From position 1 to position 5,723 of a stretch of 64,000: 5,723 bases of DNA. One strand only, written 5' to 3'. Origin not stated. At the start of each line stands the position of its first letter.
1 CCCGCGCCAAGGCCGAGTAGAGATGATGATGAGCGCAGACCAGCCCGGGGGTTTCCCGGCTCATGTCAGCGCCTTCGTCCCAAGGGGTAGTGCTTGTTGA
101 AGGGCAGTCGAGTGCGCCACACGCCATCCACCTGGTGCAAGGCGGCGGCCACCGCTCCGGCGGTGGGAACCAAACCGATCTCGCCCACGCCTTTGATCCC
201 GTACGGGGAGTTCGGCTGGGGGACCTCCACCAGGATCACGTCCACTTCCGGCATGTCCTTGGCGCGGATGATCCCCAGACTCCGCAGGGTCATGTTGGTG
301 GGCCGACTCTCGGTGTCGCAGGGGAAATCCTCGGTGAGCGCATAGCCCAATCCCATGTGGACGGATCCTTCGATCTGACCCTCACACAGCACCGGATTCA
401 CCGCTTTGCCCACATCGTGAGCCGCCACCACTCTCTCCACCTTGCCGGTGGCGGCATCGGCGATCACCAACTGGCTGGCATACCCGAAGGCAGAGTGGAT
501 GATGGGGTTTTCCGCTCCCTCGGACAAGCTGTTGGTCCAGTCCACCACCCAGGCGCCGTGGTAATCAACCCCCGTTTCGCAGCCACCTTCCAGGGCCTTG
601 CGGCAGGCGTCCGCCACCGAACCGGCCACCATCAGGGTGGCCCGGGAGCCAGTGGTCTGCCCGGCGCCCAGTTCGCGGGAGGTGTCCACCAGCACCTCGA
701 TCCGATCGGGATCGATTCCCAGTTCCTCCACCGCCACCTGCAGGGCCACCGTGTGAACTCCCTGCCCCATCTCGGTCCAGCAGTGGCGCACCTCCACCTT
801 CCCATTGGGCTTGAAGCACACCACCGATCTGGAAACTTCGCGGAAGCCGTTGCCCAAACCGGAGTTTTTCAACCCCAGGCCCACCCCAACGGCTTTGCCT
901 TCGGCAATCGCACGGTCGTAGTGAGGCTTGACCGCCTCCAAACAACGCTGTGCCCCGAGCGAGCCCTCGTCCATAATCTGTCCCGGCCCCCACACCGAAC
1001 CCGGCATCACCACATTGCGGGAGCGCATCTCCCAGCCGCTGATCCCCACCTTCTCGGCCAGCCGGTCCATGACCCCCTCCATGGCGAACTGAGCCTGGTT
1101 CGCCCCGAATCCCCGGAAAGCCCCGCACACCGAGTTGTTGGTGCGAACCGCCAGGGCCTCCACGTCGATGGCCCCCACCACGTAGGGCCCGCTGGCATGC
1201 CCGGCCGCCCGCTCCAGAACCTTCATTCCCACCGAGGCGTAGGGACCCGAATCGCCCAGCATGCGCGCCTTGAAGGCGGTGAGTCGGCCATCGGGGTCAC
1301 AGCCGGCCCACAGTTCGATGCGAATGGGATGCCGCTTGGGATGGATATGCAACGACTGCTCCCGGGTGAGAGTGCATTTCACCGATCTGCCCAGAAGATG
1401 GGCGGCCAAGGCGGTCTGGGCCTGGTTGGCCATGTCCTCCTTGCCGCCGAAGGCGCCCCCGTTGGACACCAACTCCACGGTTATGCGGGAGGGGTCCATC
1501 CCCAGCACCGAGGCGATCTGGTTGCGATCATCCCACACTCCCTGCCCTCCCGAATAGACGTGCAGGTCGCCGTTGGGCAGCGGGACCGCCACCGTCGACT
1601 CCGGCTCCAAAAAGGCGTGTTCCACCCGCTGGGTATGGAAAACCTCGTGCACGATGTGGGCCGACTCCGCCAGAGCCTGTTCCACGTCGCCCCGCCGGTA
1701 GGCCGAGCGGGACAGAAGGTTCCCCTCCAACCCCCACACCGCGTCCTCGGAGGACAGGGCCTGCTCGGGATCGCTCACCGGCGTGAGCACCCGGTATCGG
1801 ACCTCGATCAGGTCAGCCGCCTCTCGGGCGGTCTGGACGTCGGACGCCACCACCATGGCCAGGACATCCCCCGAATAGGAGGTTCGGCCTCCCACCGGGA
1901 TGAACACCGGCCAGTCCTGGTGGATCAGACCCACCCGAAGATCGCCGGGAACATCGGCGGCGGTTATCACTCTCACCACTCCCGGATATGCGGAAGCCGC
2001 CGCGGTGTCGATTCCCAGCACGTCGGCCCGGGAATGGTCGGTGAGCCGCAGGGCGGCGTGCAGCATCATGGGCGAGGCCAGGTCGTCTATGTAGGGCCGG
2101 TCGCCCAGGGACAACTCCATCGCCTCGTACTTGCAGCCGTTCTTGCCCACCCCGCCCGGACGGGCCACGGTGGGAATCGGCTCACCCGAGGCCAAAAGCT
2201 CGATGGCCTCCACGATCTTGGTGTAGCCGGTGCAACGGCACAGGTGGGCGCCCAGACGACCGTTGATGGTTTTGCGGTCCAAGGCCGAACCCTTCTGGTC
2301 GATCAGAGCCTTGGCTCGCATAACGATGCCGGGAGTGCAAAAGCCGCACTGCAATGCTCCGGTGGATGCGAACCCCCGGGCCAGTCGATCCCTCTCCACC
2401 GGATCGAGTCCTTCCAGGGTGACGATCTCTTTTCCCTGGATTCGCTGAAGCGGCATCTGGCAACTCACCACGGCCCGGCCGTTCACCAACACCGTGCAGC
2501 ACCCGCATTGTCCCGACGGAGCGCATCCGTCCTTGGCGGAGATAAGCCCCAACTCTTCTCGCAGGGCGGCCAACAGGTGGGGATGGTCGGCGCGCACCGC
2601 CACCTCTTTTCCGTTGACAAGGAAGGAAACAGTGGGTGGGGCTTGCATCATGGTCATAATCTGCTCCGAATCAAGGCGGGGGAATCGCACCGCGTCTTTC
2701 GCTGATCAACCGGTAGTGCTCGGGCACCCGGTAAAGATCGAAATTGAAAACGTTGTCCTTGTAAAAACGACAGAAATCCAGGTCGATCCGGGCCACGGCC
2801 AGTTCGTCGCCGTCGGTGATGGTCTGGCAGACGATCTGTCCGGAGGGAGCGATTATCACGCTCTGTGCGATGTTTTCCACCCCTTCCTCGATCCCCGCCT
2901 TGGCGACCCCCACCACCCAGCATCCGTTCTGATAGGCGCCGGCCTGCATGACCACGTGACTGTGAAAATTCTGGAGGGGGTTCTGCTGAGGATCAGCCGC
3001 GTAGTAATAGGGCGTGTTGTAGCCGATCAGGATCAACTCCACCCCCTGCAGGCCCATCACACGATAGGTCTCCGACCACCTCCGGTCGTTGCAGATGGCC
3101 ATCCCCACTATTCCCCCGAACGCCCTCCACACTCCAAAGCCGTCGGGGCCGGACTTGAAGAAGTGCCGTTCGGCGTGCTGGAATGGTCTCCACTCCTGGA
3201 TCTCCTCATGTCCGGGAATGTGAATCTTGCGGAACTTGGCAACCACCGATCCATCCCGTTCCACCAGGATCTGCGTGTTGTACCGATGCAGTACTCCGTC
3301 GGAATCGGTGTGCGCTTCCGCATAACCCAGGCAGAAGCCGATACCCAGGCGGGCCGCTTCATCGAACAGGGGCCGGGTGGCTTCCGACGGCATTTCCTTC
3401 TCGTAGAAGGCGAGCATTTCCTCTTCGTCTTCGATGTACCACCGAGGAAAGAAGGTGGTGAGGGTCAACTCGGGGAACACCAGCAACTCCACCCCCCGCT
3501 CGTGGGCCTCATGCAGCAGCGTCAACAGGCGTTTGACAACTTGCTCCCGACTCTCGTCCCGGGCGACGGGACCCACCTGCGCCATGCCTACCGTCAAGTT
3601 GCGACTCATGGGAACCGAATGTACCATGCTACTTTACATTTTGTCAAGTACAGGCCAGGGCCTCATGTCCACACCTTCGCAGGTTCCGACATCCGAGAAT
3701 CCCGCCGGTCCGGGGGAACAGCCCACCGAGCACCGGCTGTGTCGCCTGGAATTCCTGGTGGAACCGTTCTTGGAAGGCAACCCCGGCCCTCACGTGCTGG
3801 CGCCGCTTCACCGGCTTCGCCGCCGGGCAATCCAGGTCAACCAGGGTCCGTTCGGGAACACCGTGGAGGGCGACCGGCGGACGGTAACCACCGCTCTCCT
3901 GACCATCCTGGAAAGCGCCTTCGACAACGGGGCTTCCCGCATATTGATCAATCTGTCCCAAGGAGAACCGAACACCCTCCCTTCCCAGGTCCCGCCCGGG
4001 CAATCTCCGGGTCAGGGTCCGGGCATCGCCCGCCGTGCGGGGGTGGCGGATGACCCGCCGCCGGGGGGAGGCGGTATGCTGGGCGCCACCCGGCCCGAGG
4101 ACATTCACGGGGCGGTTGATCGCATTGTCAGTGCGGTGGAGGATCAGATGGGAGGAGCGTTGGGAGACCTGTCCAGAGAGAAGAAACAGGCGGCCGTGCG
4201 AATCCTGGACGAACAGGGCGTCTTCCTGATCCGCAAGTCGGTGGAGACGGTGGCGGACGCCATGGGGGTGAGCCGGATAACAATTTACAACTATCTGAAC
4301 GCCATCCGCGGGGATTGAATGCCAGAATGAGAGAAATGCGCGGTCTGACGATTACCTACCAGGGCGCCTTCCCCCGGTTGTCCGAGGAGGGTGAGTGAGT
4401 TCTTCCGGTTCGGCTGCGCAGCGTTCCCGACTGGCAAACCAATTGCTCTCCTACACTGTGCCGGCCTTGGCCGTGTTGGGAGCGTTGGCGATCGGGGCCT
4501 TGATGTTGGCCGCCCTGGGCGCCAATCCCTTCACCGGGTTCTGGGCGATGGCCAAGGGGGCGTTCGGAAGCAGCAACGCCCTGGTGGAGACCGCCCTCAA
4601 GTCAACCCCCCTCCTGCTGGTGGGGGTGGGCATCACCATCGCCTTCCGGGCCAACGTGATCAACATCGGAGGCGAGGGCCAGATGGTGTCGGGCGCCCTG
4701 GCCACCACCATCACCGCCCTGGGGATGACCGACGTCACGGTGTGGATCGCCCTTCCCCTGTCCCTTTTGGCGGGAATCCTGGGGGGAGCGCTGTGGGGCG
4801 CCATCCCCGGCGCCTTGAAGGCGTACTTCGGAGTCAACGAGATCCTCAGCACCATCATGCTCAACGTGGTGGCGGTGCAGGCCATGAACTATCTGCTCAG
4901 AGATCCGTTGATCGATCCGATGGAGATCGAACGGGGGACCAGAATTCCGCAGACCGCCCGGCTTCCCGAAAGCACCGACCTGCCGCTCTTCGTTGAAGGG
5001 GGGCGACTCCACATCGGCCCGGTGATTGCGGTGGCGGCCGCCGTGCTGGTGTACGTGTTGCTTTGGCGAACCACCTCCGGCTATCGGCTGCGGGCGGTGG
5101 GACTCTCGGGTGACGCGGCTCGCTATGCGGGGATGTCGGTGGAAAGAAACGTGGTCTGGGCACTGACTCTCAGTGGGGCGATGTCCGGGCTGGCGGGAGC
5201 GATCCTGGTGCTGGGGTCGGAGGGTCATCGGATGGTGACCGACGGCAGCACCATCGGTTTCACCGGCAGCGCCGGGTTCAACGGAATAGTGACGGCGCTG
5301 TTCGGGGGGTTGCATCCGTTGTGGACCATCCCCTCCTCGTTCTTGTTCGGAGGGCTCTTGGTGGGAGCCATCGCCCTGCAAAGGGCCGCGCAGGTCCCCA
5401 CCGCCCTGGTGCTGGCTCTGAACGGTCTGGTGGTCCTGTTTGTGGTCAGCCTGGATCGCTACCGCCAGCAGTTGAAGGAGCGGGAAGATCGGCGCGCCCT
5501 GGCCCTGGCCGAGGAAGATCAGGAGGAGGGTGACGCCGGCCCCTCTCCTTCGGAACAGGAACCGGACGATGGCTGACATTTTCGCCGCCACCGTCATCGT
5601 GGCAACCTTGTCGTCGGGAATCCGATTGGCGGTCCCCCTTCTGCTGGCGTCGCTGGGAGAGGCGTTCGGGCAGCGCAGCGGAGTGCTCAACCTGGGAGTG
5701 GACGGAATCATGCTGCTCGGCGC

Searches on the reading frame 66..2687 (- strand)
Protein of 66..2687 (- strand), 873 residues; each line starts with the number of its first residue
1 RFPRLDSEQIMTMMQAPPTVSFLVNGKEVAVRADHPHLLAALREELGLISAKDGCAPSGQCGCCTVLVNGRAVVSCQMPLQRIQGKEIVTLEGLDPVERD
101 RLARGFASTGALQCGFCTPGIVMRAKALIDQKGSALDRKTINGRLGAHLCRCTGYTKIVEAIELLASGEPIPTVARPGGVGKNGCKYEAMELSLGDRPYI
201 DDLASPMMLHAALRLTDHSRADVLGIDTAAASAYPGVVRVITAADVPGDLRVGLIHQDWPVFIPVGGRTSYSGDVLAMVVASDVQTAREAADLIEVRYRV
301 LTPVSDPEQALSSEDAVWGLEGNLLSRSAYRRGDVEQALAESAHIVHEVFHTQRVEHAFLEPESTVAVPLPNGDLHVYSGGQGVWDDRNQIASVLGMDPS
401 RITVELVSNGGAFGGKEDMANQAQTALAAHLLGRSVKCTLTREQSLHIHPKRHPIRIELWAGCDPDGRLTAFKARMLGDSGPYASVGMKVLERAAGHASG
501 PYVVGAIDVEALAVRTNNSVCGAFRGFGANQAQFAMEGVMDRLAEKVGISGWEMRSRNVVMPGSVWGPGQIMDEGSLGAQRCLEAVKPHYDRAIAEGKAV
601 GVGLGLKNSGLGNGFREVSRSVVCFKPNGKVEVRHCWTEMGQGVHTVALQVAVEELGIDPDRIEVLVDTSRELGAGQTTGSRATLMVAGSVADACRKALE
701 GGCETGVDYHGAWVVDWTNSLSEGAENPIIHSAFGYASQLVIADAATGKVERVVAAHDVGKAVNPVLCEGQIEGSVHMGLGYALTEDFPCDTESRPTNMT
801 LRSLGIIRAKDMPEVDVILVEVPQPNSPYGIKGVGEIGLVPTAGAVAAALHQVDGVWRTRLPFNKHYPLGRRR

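Call 84: search_protein_families(library=pfam, proteins=[window:66-2687:-], max_evalue=0.00001)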
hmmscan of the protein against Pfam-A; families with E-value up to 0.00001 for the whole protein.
window:66-2687:- (873 aa): 4 families
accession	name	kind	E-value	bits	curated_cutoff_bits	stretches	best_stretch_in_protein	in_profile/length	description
PF02738.23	MoCoBD_1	-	4.3e-70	236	27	1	329-559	12-244/244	Molybdopterin cofactor-binding domain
PF20256.3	MoCoBD_2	-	2.6e-42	145.7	27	2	597-700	22-130/283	Molybdopterin cofactor-binding domain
PF01799.25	Fer2_2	-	4.8e-21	75.1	30.3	1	90-163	1-75/75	[2Fe-2S] binding domain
PF01315.27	Ald_Xan_dh_C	-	5.8e-20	72.1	31.3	1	195-301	2-109/110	Aldehyde oxidase and xanthine dehydrogenase, a/b hammerhead domain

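Call 87: search_protein_families(library=ncbifam, proteins=[window:66-2687:-], max_evalue=1e-10)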
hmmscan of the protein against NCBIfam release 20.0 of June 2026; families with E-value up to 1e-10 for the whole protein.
window:66-2687:- (873 aa): 20 families
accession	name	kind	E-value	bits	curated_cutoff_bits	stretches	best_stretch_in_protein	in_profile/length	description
TIGR03311.1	Se_dep_XDH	equivalog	3.2e-247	822.8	830.45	1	21-864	2-842/848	selenium-dependent xanthine dehydrogenase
TIGR03196.1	pucD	equivalog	2.5e-130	436.2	783.65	2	195-699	18-539/763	xanthine dehydrogenase subunit D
NF045668.1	pterin_aldehy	equivalog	1.2e-127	427.3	1100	1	22-863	5-895/905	molybdopterin-dependent aldehyde oxidoreductase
NF043082.1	XdhA_XDHase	equivalog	4e-93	312.9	780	2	180-696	1-539/758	xanthine dehydrogenase subunit XdhA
TIGR03194.1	4hydrxCoA_A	equivalog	3.7e-89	300.1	994.55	2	195-697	12-524/746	4-hydroxybenzoyl-CoA reductase subunit alpha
NF007426.0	PRK09970.1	equivalog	7.5e-88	295.4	916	2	180-692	6-538/761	xanthine dehydrogenase molybdenum-binding subunit XdhA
TIGR02965.1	xanthine_xdhB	equivalog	1e-81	275.3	849.5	1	195-559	16-375/758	xanthine dehydrogenase molybdopterin binding subunit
NF040766.1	CODH_aero_grp5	exception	2.9e-74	250.6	950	2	181-699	6-550/785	aerobic carbon-monoxide dehydrogenase large subunit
NF041018.1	glyceraldDH_alpha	equivalog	8.7e-74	249.2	790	2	180-696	3-536/741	glyceraldehyde dehydrogenase subunit alpha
TIGR03313.1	Se_sel_red_Mo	hypoth_equivalog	2.8e-57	194.1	1101.9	3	331-565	360-593/951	molybdopterin-dependent oxidoreductase Mo/Fe-S-binding subunit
TIGR02969.1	mam_aldehyde_ox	subfamily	1.6e-53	181.6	1912.3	2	193-699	589-1099/1330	aldehyde oxidase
NF041671.1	peri_hyde_PaoC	equivalog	9e-52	176.4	1180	2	221-696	61-527/735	aldehyde oxidoreductase molybdenum-binding subunit PaoC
TIGR02416.1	CO_dehy_Mo_lg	equivalog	1.2e-39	136.2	991.15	2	195-561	8-396/770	aerobic carbon-monoxide dehydrogenase large subunit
NF043084.2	XdhC_XDHase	equivalog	3.2e-37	127.4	217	1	20-164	3-148/151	xanthine dehydrogenase subunit XdhC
NF041020.1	glyceraldDH_gamma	equivalog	3.6e-32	111.2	290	1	20-164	13-157/164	glyceraldehyde dehydrogenase subunit gamma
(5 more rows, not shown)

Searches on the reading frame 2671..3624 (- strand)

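Call 84: search_protein_families(library=pfam, proteins=[window:2671-3624:-], max_evalue=0.00001)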
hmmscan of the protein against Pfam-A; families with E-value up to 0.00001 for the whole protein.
window:2671-3624:- (317 aa): 1 family
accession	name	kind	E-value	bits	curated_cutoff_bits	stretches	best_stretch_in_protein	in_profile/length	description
PF00795.27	CN_hydrolase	-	1.1e-49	169.6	23.2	1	12-289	2-255/256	Carbon-nitrogen hydrolase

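Call 87: search_protein_families(library=ncbifam, proteins=[window:2671-3624:-], max_evalue=1e-10)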
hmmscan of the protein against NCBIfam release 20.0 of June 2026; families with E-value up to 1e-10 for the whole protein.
window:2671-3624:- (317 aa): 6 families
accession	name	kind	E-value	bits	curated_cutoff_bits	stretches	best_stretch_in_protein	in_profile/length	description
TIGR03381.1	agmatine_aguB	equivalog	1.5e-26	93.4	410.25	1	22-304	10-276/279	N-carbamoylputrescine amidase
NF040852.1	nitrile_Arch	equivalog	3.4e-20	72.3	500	1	12-304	3-260/262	nitrilase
TIGR04048.1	nitrile_sll0784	equivalog_domain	1e-15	57.5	502.6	1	11-141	4-133/301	Nit6803 family nitrilase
NF010588.0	PRK13981.1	equivalog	4.9e-14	51.6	479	1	7-268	2-232/546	NAD+ synthase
NF033621.1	de_GSH_amidase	exception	5e-14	52.3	355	1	18-283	5-238/260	deaminated glutathione amidase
NF009802.0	PRK13286.1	equivalog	5.6e-14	51.8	427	1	43-288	50-266/345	aliphatic amidase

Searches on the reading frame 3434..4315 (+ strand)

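Call 84: search_protein_families(library=pfam, proteins=[window:3434-4315:+], max_evalue=0.00001)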
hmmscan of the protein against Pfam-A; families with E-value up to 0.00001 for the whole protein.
window:3434-4315:+ (294 aa): 1 family
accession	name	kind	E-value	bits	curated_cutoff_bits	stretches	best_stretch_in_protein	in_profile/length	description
PF13309.12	HTH_22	-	8.4e-20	71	29.6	1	228-289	2-63/63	HTH domain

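Call 87: search_protein_families(library=ncbifam, proteins=[window:3434-4315:+], max_evalue=1e-10)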
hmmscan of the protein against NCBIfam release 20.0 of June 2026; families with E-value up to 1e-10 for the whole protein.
window:3434-4315:+ (294 aa): 0 families

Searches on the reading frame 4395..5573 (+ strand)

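Call 84: search_protein_families(library=pfam, proteins=[window:4395-5573:+], max_evalue=0.00001)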
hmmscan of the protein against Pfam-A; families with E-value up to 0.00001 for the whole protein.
window:4395-5573:+ (393 aa): 1 family
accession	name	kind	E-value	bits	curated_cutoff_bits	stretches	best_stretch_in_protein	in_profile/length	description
PF02653.21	BPD_transp_2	-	3.5e-41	141.6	26.8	1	64-351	3-269/269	Branched-chain amino acid transport system / permease component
